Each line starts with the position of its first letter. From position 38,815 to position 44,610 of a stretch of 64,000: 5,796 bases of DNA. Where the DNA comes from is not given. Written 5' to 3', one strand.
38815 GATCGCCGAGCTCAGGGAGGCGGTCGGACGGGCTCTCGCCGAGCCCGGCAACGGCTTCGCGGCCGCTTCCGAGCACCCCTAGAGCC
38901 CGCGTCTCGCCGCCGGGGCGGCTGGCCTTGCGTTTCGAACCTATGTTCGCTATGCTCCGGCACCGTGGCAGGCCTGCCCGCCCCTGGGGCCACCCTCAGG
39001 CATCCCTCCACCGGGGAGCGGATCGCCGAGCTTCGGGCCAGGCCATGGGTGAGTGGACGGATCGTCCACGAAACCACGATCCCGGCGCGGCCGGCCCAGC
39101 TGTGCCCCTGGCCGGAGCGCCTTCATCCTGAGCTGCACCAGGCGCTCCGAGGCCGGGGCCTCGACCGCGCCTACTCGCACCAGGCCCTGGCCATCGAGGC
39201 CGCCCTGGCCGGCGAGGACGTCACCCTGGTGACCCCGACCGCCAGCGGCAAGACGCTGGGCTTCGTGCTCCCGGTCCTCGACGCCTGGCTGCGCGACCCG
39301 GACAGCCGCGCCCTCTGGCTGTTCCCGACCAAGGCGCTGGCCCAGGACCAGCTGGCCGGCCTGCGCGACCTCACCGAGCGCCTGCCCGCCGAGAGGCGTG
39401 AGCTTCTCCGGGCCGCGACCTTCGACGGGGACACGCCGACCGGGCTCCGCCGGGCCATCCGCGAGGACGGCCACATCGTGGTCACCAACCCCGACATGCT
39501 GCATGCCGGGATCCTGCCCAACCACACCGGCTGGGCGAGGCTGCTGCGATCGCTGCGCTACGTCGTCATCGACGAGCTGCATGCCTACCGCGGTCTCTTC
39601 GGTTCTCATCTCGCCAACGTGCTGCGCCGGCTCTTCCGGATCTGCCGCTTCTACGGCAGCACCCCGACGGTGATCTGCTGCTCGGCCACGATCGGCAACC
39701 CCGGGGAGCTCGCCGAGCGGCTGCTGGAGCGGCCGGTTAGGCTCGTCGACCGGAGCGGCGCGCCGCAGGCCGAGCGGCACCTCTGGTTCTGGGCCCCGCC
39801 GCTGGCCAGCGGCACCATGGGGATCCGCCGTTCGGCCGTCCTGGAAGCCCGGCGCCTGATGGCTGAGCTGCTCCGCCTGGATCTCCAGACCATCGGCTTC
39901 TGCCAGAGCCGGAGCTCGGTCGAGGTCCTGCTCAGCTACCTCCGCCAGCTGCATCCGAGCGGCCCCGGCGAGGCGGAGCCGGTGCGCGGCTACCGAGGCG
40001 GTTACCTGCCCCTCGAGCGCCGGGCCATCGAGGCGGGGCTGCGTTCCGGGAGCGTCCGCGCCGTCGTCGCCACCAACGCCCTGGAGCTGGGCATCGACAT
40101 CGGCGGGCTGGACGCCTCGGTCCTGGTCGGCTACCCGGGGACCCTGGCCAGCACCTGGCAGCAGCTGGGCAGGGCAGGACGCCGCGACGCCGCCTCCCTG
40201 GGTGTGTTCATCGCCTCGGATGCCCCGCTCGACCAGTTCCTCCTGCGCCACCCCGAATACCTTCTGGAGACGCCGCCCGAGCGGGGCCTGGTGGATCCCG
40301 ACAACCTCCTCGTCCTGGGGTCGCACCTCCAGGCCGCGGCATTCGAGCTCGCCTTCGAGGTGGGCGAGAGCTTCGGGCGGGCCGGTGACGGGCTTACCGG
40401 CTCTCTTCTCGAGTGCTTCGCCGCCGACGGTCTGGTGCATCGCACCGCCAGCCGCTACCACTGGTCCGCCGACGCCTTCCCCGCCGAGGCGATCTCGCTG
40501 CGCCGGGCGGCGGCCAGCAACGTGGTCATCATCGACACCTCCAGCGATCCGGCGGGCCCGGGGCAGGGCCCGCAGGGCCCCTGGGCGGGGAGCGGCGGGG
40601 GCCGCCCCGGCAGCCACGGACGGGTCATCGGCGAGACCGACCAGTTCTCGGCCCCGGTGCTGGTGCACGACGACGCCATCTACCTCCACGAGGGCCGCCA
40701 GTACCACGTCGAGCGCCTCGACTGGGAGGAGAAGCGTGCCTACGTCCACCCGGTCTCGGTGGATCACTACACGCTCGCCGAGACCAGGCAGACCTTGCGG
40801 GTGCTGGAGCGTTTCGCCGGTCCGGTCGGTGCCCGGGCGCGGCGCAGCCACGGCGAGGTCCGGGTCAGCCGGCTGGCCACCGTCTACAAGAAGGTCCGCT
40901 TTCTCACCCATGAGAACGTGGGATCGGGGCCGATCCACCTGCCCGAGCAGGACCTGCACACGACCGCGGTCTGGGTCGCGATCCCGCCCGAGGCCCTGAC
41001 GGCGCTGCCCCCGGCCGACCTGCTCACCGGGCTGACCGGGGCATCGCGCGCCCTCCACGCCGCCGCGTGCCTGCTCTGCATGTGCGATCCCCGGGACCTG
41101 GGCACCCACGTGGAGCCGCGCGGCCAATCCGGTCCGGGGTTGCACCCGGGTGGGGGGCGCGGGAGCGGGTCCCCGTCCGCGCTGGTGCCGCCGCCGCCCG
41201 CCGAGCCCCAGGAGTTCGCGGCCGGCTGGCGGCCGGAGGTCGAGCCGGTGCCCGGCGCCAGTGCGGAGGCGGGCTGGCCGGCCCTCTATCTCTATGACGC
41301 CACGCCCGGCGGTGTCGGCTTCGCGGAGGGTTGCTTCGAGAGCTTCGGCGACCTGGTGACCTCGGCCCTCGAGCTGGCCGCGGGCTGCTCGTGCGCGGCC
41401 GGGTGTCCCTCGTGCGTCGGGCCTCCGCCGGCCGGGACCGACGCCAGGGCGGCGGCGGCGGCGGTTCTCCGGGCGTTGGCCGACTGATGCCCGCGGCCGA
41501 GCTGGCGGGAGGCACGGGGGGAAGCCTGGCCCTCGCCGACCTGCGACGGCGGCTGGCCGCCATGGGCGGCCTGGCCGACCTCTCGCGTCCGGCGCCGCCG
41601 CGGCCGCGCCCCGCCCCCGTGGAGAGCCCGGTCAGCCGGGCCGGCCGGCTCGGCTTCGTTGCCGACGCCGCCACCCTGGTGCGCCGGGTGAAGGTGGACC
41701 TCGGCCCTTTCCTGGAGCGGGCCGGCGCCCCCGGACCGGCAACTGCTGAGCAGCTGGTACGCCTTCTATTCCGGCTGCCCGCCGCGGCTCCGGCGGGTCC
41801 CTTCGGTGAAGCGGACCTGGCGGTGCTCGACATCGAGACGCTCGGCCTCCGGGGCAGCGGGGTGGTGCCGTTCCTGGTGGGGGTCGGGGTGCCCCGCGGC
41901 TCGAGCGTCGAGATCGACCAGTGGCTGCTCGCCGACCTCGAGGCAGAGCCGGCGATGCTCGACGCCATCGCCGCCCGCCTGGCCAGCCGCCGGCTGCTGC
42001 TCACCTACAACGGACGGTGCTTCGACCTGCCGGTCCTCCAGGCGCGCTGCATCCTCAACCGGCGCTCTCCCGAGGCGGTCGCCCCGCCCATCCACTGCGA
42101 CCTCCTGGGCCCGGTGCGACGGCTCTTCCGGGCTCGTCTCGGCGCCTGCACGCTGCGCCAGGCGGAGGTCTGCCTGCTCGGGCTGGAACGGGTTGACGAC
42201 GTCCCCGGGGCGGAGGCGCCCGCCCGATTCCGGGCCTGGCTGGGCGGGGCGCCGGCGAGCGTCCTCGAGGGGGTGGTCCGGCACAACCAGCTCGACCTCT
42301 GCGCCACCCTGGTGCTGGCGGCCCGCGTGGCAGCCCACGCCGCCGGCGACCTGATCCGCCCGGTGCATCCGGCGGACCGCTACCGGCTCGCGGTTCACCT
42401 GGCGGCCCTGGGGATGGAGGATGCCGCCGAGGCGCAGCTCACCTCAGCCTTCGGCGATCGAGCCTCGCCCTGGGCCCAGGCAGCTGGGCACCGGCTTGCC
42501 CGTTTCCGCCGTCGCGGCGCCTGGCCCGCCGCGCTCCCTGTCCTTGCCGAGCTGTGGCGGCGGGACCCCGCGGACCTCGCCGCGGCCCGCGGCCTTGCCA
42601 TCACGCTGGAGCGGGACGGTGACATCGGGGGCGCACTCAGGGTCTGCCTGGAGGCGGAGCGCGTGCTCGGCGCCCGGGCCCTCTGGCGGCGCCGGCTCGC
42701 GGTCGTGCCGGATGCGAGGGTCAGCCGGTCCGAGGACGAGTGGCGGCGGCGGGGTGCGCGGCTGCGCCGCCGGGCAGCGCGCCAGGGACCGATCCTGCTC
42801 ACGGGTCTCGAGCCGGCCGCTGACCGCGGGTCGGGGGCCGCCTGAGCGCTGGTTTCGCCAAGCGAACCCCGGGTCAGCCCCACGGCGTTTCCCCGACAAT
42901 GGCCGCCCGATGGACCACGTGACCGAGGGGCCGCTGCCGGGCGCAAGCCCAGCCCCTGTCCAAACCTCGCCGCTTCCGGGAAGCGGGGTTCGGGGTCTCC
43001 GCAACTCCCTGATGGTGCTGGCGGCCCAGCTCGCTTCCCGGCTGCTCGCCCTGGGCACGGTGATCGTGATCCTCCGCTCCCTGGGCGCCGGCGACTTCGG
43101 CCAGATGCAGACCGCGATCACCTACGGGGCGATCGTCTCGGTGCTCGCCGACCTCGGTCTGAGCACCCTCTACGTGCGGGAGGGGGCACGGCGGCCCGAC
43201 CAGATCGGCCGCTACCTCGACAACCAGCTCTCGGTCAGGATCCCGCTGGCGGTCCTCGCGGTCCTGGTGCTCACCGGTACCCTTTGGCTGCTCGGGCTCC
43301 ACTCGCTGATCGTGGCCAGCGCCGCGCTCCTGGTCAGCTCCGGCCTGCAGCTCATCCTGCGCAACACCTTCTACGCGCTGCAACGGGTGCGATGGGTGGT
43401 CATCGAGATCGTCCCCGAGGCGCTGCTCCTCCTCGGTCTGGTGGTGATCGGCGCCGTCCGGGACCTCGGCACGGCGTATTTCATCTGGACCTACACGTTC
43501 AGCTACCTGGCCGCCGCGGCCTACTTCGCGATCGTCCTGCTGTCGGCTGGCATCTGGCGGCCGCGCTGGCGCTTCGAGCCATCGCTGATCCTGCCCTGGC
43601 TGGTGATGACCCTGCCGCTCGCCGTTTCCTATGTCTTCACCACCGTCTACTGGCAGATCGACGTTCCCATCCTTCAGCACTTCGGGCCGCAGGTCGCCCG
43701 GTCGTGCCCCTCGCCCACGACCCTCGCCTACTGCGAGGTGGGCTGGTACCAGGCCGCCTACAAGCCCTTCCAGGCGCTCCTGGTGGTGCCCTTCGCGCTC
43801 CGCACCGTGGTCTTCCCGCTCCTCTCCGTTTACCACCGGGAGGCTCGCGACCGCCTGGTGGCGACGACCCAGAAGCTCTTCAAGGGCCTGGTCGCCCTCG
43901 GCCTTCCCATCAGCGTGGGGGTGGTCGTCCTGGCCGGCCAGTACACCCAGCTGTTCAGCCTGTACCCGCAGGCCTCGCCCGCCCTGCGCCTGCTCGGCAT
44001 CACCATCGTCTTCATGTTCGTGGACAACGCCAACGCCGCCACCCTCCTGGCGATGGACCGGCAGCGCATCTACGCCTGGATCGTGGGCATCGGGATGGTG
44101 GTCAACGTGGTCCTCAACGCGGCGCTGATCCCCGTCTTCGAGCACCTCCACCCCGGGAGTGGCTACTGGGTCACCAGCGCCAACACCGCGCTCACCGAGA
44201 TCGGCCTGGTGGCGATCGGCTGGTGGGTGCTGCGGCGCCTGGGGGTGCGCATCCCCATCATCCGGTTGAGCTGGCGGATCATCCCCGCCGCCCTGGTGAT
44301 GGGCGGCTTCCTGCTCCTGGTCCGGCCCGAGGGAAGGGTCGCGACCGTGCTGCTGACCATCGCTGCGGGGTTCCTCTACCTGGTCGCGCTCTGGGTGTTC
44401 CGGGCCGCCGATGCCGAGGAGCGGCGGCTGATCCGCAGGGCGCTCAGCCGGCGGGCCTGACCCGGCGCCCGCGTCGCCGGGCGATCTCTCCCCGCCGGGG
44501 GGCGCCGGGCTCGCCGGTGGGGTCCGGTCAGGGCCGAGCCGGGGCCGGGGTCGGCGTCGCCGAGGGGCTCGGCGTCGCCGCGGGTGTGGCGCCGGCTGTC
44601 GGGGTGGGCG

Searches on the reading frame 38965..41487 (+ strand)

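Call 65: search_protein_families(library=pfam, proteins=[window:38965-41487:+], max_evalue=0.0001)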
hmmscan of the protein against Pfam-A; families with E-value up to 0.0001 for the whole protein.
window:38965-41487:+ (840 aa): 4 families
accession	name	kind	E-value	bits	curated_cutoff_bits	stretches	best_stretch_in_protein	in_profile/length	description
PF00270.35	DEAD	-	1.2e-29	103.7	26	1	71-244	2-161/167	DEAD/DEAH box helicase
PF09369.15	MZB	-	2.1e-17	64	24.2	1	769-818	30-80/80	MrfA Zn-binding domain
PF00271.37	Helicase_C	-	1.8e-12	47.9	23.5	1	304-407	13-109/110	Helicase conserved C-terminal domain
PF22982.3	WHD_HRQ1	-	1.2e-08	36.3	27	1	443-514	1-69/70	ATP-dependent helicase HRQ1, winged helix domain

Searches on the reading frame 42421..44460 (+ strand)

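Call 65: search_protein_families(library=pfam, proteins=[window:42421-44460:+], max_evalue=0.0001)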
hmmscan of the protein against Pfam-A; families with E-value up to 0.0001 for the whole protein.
window:42421-44460:+ (679 aa): 2 families
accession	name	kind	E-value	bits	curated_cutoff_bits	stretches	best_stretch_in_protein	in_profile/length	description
PF01943.22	Polysacc_synt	-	7e-23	81.9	28.2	1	193-470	2-272/274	Polysaccharide biosynthesis protein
PF01554.23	MatE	-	6.7e-05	23.1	24.9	1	476-566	65-159/161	MatE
